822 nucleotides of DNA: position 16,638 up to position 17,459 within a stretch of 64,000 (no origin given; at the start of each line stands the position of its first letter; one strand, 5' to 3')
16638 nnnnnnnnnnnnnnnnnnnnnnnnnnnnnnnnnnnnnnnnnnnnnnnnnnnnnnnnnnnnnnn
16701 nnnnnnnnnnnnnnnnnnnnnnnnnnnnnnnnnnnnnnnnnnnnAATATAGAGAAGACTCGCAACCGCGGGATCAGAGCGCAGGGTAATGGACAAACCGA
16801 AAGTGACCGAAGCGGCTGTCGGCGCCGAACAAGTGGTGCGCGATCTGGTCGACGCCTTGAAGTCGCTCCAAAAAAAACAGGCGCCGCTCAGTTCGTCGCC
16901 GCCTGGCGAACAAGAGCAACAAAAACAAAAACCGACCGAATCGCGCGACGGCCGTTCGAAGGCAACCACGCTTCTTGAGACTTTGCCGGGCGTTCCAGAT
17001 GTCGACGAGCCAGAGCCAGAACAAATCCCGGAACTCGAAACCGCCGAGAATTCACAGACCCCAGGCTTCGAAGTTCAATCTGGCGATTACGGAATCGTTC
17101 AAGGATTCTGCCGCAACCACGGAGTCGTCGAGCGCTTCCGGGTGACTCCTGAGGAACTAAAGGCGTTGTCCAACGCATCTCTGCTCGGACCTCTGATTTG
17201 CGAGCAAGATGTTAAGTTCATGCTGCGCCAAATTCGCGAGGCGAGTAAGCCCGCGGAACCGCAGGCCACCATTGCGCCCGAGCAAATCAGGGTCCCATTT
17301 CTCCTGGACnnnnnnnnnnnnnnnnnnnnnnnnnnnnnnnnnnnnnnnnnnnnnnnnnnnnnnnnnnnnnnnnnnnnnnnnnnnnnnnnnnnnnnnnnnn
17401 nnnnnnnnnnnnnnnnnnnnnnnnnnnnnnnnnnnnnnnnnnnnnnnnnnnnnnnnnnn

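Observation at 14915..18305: Lower-GC islet with a triplicated family of proline-punctuated helical-repeat proteins and a bitopic coiled-coil membrane protein, none recognisable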

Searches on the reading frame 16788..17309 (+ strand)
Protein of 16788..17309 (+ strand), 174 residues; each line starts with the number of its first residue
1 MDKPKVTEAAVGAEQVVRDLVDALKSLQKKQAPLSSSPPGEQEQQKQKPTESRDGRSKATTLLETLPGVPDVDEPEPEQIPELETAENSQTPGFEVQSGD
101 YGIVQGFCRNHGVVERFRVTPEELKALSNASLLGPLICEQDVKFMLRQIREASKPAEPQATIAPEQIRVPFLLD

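Call 50: search_solved_structures(query=A5, max_evalue=10)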
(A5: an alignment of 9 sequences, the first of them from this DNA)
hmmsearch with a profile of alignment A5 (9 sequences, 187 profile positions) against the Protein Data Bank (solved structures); distinct sequences matched with E-value up to 10: 0.
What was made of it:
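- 16788..17255 (+): D residues 1-156: cytoplasmic N-domain. It consists of an N-terminal amphipathic helix (12-29), an acidic disordered linker, and a small beta-hairpin plus two helices (100-153) with the core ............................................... No PDB sequence hit at E <= 10 (call 50).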
